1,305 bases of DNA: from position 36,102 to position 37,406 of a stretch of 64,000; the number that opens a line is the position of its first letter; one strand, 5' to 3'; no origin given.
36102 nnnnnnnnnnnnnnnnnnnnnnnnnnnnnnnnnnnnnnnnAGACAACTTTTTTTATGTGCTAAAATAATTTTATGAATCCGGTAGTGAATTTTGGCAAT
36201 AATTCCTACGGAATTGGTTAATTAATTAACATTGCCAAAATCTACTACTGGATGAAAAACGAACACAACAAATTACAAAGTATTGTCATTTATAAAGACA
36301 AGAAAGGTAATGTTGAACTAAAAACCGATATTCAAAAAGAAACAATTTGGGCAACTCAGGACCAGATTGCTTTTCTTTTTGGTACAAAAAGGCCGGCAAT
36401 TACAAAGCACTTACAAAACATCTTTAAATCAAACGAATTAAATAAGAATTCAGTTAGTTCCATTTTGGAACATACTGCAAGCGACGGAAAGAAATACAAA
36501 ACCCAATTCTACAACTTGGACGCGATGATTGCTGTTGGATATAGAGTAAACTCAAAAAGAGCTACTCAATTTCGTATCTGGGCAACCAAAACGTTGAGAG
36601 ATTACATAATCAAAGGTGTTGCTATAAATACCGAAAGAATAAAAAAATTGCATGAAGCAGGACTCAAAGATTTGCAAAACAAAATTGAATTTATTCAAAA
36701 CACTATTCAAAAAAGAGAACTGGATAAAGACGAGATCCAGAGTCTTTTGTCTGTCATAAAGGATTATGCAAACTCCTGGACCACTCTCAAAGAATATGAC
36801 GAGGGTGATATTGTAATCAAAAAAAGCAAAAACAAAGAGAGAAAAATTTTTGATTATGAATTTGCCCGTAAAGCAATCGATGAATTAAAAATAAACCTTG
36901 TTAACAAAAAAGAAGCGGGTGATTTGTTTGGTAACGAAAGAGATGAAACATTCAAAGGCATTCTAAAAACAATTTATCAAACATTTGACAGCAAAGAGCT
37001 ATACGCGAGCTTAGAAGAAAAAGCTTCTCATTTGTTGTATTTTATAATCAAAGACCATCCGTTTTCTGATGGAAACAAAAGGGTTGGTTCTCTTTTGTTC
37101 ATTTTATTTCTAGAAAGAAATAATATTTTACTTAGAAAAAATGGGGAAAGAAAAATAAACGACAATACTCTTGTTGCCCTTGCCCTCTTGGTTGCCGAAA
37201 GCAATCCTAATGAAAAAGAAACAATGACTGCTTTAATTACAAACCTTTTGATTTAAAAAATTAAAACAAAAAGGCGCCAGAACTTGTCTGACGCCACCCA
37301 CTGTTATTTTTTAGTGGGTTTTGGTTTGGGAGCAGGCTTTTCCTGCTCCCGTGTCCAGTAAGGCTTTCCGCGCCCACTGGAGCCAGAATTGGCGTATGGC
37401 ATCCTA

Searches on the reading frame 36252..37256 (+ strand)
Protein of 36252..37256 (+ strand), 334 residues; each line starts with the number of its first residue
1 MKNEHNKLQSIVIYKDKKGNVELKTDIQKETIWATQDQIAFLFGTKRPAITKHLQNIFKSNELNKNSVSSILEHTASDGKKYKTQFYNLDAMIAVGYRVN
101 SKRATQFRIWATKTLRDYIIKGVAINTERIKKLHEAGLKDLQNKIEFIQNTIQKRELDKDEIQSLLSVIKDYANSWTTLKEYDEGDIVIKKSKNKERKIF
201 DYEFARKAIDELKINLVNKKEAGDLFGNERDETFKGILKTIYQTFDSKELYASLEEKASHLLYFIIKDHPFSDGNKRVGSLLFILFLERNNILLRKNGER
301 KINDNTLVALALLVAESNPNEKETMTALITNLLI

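Call 61: search_protein_families(library=pfam, proteins=[window:36252-37256:+], max_evalue=0.001)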
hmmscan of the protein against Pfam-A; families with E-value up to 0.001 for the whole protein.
window:36252-37256:+ (334 aa): 2 families
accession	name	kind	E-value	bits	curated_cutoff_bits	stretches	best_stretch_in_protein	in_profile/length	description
PF13310.11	Virulence_RhuM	-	7.2e-24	84.9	33.7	1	69-174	3-110/252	Virulence protein RhuM family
PF02661.23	Fic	-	2e-11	45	24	1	224-287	20-93/93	Fic/DOC family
